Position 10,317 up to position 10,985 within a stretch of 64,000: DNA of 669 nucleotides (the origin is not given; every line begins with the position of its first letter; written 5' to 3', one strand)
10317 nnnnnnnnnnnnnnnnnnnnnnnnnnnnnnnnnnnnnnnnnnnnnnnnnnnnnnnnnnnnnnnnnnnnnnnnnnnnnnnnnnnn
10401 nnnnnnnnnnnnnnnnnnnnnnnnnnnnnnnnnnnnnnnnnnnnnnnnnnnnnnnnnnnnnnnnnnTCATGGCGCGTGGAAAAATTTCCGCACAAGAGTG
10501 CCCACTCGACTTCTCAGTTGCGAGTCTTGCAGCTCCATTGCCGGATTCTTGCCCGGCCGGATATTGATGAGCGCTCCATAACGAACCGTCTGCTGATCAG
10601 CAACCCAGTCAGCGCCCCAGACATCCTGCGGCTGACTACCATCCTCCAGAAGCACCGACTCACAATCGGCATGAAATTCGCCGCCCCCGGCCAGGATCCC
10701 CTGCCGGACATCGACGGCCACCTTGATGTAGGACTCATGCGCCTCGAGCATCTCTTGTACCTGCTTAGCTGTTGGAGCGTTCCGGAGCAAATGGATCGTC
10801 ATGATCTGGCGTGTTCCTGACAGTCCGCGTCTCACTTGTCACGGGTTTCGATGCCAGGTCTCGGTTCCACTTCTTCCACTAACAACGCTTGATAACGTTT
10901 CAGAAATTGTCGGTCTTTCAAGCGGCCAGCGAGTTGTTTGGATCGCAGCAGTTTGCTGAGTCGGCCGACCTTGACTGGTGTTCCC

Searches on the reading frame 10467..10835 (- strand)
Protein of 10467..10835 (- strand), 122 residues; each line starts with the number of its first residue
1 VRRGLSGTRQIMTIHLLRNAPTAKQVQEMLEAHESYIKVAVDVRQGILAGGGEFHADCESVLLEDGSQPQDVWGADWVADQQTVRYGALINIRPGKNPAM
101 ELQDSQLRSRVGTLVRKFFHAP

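Call 3: search_protein_families(library=pfam, proteins=[window:10467-10835:-], max_evalue=1)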
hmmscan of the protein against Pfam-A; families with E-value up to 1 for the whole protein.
window:10467-10835:- (122 aa): 2 families
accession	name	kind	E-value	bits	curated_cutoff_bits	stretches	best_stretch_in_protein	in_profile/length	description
PF18924.5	DUF5674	-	1e-29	103.2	27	1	17-118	3-109/109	Protein of unknown function (DUF5674)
PF12976.13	DUF3860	-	0.21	12.1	27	1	17-51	33-67/93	Domain of Unknown Function with PDB structure (DUF3860)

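Call 4: search_protein_families(library=padloc, proteins=[window:10467-10835:-], max_evalue=1)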
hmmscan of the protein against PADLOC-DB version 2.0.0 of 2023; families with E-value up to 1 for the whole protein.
window:10467-10835:- (122 aa): 0 families

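Call 5: search_protein_families(library=ncbifam, proteins=[window:10467-10835:-], max_evalue=1)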
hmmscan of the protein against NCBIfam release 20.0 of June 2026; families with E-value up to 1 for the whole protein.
window:10467-10835:- (122 aa): 2 families
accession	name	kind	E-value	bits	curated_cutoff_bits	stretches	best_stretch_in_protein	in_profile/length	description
NF052672.1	CPF_0552_fam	subfamily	0.028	14.2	85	1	10-40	2-32/80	CPF_0552 family protein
NF010091.0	PRK13576.1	equivalog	0.14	11.8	263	1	8-46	103-144/216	type I 3-dehydroquinate dehydratase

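Call 7: find_encoding_contigs(protein=window:10467-10802:-, flank=10000, max_places=10)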
Protein window:10467-10802:- (111 aa): 3 contigs read that carry it; 3 places shown.
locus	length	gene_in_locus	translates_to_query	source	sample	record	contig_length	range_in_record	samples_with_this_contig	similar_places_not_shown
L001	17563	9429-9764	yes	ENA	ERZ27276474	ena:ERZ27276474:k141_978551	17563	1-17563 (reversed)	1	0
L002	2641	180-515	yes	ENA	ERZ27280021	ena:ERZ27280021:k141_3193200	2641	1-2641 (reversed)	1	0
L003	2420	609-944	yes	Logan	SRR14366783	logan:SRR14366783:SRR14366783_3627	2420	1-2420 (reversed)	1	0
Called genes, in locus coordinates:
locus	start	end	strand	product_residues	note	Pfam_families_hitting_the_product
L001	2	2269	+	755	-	?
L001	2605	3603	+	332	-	PF00579:tRNA-synt_1b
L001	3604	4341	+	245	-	PF02616:SMC_ScpA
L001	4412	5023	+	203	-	PF04079:SMC_ScpB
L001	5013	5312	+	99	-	PF01817:CM_2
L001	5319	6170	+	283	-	PF00800:PDT, PF01842:ACT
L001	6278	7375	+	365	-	PF00155:Aminotran_1_2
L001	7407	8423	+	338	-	PF18152:DAHP_snth_FXD, PF00793:DAHP_synth_1, PF03102:NeuB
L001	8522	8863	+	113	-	PF01381:HTH_3 (weak), PF13443:HTH_26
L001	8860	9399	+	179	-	-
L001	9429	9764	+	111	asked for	PF18924:DUF5674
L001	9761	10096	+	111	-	-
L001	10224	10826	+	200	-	-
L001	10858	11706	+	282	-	PF10727:Rossmann-like (weak), PF02153:PDH_N, PF20463:PDH_C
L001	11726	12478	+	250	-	PF02224:Cytidylate_kin, PF13189:Cytidylate_kin2 (weak), PF13238:AAA_18 (faint)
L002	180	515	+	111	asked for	PF18924:DUF5674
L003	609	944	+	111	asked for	PF18924:DUF5674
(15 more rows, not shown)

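Call 14: find_homologous_proteins(query=window:10467-10802:-, max_evalue=0.001)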
Query window:10467-10802:- (111 aa): 1081 proteins with E <= 0.001 among 1082 candidates; the best 120 are listed.
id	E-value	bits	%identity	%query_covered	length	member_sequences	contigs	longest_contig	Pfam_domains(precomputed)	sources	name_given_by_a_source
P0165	5.4e-68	244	100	100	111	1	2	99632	PF18924.5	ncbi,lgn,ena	-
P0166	1.9e-43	165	70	95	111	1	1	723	PF18924.5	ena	-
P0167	2.1e-43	164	69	96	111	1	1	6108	PF18924.5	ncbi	-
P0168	9.9e-43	162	66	97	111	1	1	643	PF18924.5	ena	-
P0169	2.4e-41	158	64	96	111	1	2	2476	PF18924.5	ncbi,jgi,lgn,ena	-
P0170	2.9e-41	158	66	97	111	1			PF18924.5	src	-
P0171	3.4e-41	157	65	97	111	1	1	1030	PF18924.5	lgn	-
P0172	4.5e-41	157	64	98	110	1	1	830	PF18924.5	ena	-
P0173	4.6e-41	157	65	98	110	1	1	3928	PF18924.5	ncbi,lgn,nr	ncbi:MAG: hypothetical protein HY599_03875 [Candidatus Omnitrophica bacterium]|nr:hypothetical prote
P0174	6.2e-41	157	65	97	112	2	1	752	PF18924.5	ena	-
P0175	8.4e-41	156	64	95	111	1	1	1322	PF18924.5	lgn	-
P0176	9.8e-41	156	63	98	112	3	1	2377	PF18924.5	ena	-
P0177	1.1e-40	156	67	95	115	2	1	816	PF18924.5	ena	-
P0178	1.1e-40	156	66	97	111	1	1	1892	PF18924.5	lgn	-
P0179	1.7e-40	155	64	96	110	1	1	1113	PF18924.5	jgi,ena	-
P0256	7.9e-35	137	58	97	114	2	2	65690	PF18924.5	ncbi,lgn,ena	-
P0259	1.3e-34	136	58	97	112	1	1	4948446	PF18924.5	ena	-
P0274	3.6e-34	135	56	99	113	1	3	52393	PF18924.5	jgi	jgi:hypothetical protein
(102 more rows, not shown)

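Call 21: find_related_loci(query=A3, collection=genome_contigs, flank=6000)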
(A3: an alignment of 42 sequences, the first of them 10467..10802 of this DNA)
Query A3 (111 aa) in genome_contigs; peptide patterns used: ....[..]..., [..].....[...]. (x = any residue, [..] = any of these).
599 stretches matched a pattern (row limit reached: there are more); 314 encode a relative of the query (tblastn E <= 1e-3); the best 80 are kept; 80 distinct loci.
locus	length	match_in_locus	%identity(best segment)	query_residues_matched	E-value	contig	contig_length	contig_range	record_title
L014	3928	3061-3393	64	1-111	4e-48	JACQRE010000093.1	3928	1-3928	MAG: Candidatus Omnitrophota bacterium isolate NC_groundwater_1351_Ag_S-0.2um_67_50 S_p2_S4_coassembly_k141_2254547, who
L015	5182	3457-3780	62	3-110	2e-44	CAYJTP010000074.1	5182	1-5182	MAG TPA_asm: uncultured Planctomycetales bacterium isolate ERP125453_co1_410 genome assembly, contig: NODE_21553_length_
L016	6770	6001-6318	59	3-108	4e-43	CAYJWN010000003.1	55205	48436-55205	MAG TPA_asm: uncultured Planctomycetales bacterium isolate ERP125453_co1_486 genome assembly, contig: NODE_392_length_55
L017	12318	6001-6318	61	3-108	1e-42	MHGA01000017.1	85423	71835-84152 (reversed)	MAG: Omnitrophica WOR_2 bacterium GWA2_63_20 gwa2_scaffold_2173, whole genome shotgun sequence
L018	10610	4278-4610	57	1-110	2e-42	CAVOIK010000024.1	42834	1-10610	MAG: uncultured delta proteobacterium isolate MFD10007.bin.2.135 genome assembly, contig: contig_48139, whole genome sho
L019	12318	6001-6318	58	3-108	8e-42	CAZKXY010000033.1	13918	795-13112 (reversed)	MAG TPA_asm: uncultured Planctomycetales bacterium isolate binchicken_co21_270 genome assembly, contig: NODE_2964_length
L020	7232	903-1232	55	1-109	4e-41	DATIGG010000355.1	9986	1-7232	MAG TPA_asm: Thermodesulfobacteriota bacterium isolate SMAG_U16415 k141_1641817, whole genome shotgun sequence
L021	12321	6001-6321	62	3-108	3e-41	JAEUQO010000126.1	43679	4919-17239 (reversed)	MAG: Acidobacteria bacterium isolate new MAG-253 k141_4152761, whole genome shotgun sequence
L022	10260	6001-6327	58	1-108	3e-41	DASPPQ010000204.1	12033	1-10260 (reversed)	MAG TPA_asm: Thermodesulfobacteriota bacterium isolate SMAG_U12177 k141_488801, whole genome shotgun sequence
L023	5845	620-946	61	1-108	4e-41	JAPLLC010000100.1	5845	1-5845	MAG: Candidatus Methylomirabilota bacterium isolate LacPavin_0419_WC70L_MAG_65_10 LacPavin_0419_WC70L_scaffold_191432, w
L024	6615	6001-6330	55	1-109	4e-41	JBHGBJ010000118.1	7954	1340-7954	MAG: Thermodesulfobacteriota bacterium isolate SBS.BIN.12 SBSBIN12_contig_118, whole genome shotgun sequence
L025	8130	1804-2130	58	1-108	1e-40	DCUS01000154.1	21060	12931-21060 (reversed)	MAG TPA_asm: Syntrophaceae bacterium UBA2208 UBA2208_contig_59348, whole genome shotgun sequence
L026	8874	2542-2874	59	1-110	2e-40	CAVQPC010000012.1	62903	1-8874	MAG: uncultured candidate division NC10 bacterium isolate MFD01299.bin.2.79 genome assembly, contig: contig_13265, whole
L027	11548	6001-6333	54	1-111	2e-40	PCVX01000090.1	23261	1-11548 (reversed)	MAG: Candidatus Omnitrophica bacterium CG11_big_fil_rev_8_21_14_0_20_63_9 CG11_8_21_14_0.20_scaffold_2767_c, whole genom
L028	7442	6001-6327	56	1-108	3e-40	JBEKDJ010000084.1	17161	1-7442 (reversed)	MAG: Thermodesulfobacteriota bacterium isolate SPRUCE 180 SPRUCE_180_84, whole genome shotgun sequence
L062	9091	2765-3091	50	1-108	2e-36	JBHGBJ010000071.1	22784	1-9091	MAG: Thermodesulfobacteriota bacterium isolate SBS.BIN.12 SBSBIN12_contig_71, whole genome shotgun sequence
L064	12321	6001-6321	57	3-108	2e-36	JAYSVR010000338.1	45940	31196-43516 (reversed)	MAG: Acidobacteriota bacterium isolate GFS_12827 GFS_12827_337, whole genome shotgun sequence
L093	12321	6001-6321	50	3-108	8e-35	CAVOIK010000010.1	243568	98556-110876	MAG: uncultured delta proteobacterium isolate MFD10007.bin.2.135 genome assembly, contig: contig_22057, whole genome sho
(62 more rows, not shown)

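Call 30: predict_structure(alignment_id=A4)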
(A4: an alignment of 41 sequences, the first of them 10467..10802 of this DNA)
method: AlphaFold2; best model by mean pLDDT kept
length: 111 residues; sequences in the alignment: 41
mean_pLDDT: 94.9   pTM: 0.88
mean pLDDT of the five models: 94.9, 94.8, 91.7, 90.6, 86.3
residues with pLDDT >= 90: 100; 70-90: 8; 50-70: 2; < 50: 1
segments of 3 or more residues with pLDDT < 50: none
pLDDT, mean of each block of 10 residues (from residue 1): 93 95 94 98 97 98 96 97 93 97 92 42
secondary structure, 60 per line:
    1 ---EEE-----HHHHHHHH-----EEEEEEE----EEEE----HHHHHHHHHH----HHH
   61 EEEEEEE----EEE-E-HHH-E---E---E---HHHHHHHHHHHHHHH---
elements in order: E4-6 H12-19 E25-31 E36-39 H44-53 E61-67 E72-74 H94-108

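Call 39: search_protein_families(library=phrogs, proteins=[window:10467-10802:-], max_evalue=0.1)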
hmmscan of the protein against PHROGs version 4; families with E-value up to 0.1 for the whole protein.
window:10467-10802:- (111 aa): 0 families

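Call 48: find_encoding_contigs(protein=P0259, flank=5000, max_places=2)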
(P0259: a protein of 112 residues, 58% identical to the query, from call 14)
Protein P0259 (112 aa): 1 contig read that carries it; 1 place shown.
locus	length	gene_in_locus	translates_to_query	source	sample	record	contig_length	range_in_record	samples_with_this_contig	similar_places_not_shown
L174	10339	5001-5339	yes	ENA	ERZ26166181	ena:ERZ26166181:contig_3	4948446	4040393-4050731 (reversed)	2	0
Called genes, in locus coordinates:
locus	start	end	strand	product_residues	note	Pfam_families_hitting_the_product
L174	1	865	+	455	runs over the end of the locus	PF24170:Fn3-II_PB4 (faint), PF24005:DUF7320 (faint), PF26094:HTH_TSHZ3 (faint)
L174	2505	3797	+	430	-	PF00078:RVT_1, PF08388:GIIM (weak)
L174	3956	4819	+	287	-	PF12146:Hydrolase_4 (faint)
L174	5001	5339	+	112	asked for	PF18924:DUF5674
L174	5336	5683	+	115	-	-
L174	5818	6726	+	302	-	PF24684:Vgb_lyase (faint), PF08450:SGL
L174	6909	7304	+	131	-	PF07366:SnoaL, PF12680:SnoaL_2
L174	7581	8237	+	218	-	-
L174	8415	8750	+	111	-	-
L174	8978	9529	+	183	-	PF12867:DinB_2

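Call 49: find_encoding_contigs(protein=P0256, flank=5000, max_places=2)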
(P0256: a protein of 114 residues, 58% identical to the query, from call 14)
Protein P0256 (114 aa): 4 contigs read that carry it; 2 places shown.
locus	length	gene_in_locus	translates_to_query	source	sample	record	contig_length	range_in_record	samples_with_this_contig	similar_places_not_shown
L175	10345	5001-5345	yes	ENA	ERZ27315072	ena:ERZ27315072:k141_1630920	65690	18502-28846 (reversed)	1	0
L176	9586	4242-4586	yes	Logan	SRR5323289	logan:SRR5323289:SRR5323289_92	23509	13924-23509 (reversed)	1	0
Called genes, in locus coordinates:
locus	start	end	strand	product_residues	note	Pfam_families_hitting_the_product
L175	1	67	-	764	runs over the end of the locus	PF00136:DNA_pol_B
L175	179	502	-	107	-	PF26485:DUF8156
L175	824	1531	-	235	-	-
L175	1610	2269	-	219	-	PF01726:LexA_DNA_bind, PF00717:Peptidase_S24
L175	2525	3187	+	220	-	PF06426:SATase_N (faint), PF25087:GMPPB_C (weak), PF00132:Hexapep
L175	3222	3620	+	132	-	PF01592:NifU_N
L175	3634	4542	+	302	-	-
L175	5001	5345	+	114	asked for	PF18924:DUF5674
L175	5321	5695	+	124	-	-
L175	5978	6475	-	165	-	-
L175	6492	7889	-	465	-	PF00672:HAMP, PF00990:GGDEF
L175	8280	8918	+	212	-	PF12654:DUF3786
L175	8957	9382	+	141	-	-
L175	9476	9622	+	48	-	-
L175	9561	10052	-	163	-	-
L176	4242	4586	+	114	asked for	PF18924:DUF5674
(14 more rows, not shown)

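Call 50: find_encoding_contigs(protein=P0274, flank=5000, max_places=2)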
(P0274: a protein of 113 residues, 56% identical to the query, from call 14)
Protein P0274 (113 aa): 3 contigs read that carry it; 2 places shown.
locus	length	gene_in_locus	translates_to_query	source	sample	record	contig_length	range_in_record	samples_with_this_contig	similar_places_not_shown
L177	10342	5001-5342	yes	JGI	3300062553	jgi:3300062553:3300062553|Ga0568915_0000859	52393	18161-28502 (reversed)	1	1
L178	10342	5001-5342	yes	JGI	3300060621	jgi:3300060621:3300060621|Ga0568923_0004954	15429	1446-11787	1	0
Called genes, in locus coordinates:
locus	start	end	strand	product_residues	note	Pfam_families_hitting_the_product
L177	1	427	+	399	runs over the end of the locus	PF07690:MFS_1, PF12832:MFS_1_like, PF00083:Sugar_tr, PF07690:MFS_1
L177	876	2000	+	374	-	PF03060:NMO, PF01070:FMN_dh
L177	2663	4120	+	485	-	PF01266:DAO (faint), PF01593:Amino_oxidase, PF07992:Pyr_redox_2 (faint), PF13450:NAD_binding_8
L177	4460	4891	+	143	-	PF00903:Glyoxalase, PF22677:Ble-like_N (weak)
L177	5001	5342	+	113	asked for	PF18924:DUF5674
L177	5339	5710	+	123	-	-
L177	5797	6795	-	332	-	PF01012:ETF, PF00766:ETF_alpha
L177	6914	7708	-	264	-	PF01012:ETF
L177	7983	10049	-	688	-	PF13237:Fer4_10, PF13183:Fer4_8, PF13187:Fer4_9, PF02754:CCG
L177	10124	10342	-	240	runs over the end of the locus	PF02662:FlpD, PF00037:Fer4 (weak), PF13237:Fer4_10, PF14697:Fer4_21, PF13187:Fer4_9 (weak), PF00037:Fer4 (weak), PF12797:Fer4_2 (weak), PF12837:Fer4_6 (weak), +3 more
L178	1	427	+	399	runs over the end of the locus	PF07690:MFS_1, PF12832:MFS_1_like, PF00083:Sugar_tr, PF07690:MFS_1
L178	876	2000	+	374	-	PF03060:NMO, PF01070:FMN_dh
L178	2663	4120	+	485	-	PF01266:DAO (faint), PF01593:Amino_oxidase, PF07992:Pyr_redox_2 (faint), PF13450:NAD_binding_8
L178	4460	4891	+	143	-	PF00903:Glyoxalase, PF22677:Ble-like_N (weak)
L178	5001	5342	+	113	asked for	PF18924:DUF5674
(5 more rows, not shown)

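Call 56: find_related_loci(query=A4, collection=viral_contigs, flank=5000)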
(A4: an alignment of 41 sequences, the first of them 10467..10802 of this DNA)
Query A4 (111 aa) in viral_contigs; peptide patterns used: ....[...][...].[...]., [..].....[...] (x = any residue, [..] = any of these).
63 stretches matched a pattern, but none encodes a relative of the query by tblastn (E <= 1e-3).

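Call 63: search_dna_similar(query=window:10467-10802:-, collection=plasmids, mode=protein, max_evalue=0.001, max_rows=15)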
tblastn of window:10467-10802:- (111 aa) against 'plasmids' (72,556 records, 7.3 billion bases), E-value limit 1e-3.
Records with a match: 33; places in all: 41; records where one place covers at least 80% of the query: 31.
Best place of each record, by identity: <60% 33.
By first word of the organism name: Nostoc 18; Calothrix 4; Aulosira 2; Tolypothrix 2; Anabaena 2; Trichormus 2; Microchaete 1; 'Nostoc 1; Gloeothece 1.
By predicted mobility (MOB-suite, as given by PLSDB): conjugative 18; non-mobilizable 8; mobilizable 7.
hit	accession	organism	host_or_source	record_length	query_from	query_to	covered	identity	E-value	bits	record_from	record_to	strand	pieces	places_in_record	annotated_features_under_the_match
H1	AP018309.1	Aulosira laxa NIES-50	-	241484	1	108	97%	46.8%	4e-27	110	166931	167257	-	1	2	hypothetical protein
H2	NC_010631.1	Nostoc punctiforme PCC 73102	-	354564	1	108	97%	45.9%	3e-26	108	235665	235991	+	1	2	DUF5674 family protein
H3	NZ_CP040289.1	Nostoc sp. C057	Phaeoceros,pure culture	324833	1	108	97%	45.9%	1e-25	106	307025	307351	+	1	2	DUF5674 family protein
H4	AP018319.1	Nostoc sp. HK-01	-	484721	1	108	97%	45.0%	6e-27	110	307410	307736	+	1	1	hypothetical protein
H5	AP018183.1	Nostoc carneum NIES-2107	-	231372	1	108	97%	45.0%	3e-26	107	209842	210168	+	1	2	hypothetical protein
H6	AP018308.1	Aulosira laxa NIES-50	-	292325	1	108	97%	45.0%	2e-25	105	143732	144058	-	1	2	hypothetical protein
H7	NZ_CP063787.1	Tolypothrix sp. PCC 7712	Soil sample,soil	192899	3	108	95%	45.3%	2e-27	111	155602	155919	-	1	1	DUF5674 family protein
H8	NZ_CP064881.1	Tolypothrix sp. PCC 7601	Fresh water sample,Fresh water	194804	3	108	95%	45.3%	2e-27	111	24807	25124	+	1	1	DUF5674 family protein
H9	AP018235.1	Microchaete diplosiphon NIES-3275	-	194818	3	108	95%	45.3%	2e-27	111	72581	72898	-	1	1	hypothetical protein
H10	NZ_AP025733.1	Nostoc cf. commune SO-36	-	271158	1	108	97%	44.0%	2e-25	105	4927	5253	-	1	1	DUF5674 family protein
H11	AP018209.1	Calothrix brevissima NIES-22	-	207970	3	108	95%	44.3%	3e-26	108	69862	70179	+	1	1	hypothetical protein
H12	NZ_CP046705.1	Nostoc sp. ATCC 53789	-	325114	3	103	91%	45.5%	4e-25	104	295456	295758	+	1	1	DUF5674 family protein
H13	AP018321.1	Nostoc sp. HK-01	-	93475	7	108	92%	44.7%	5e-23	99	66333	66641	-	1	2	hypothetical protein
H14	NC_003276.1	Nostoc sp. PCC 7120 = FACHB-418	-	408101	7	108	90%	45.5%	9e-15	102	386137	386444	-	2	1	none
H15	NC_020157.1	Anabaena cylindrica PCC 7122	water, most likely pond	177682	3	108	95%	42.5%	8e-27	109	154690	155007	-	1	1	DUF5674 family protein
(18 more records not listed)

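Call 65: get_annotated_region(hit=H2, flank=5000)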
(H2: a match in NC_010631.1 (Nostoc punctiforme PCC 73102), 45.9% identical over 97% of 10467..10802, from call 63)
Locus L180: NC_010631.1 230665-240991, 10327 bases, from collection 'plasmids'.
description: Nostoc punctiforme PCC 73102 plasmid pNPUN01, complete sequence
organism: Nostoc punctiforme PCC 73102 (NCBI taxid 63737)
taxonomy: Bacteria; Cyanobacteriota; Cyanophyceae; Nostocales; Nostocaceae; Nostoc; Nostoc punctiforme; Nostoc punctiforme PCC 73102
host: -; source: -; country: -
typing (MOB-suite, as given by PLSDB): conjugative; replicon rep_cluster_317; relaxase MOBF; mating-pair formation MPF_T
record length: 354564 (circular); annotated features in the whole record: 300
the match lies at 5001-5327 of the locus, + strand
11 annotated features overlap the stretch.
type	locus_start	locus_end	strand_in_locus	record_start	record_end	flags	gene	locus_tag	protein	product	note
CDS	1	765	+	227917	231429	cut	-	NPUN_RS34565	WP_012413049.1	CHAT domain-containing protein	-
CDS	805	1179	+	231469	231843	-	-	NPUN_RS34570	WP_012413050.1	trypco2 family protein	-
CDS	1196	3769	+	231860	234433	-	-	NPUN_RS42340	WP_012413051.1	CHASE2 domain-containing protein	-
CDS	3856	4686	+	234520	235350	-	-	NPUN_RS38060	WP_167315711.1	DUF928 domain-containing protein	-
CDS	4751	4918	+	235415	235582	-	-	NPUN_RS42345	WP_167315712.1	hypothetical protein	-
CDS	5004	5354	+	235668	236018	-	-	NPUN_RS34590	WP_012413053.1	DUF5674 family protein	-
CDS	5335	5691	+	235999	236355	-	-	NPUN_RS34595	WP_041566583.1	hypothetical protein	-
CDS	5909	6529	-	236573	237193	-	-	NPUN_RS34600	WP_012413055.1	glutathione S-transferase family protein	GO:0006749 - glutathione metabolic process [Evidence IEA]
CDS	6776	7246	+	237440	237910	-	ybaK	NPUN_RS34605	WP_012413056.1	Cys-tRNA(Pro) deacylase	GO:0043039 - tRNA aminoacylation [Evidence IEA]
CDS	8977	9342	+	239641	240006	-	-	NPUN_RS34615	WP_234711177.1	MarR family winged helix-turn-helix transcriptional regulator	GO:0006355 - regulation of DNA-templated transcription [Evidence IEA]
CDS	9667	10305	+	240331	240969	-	-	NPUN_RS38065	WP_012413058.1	glutathione S-transferase family protein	GO:0006749 - glutathione metabolic process [Evidence IEA]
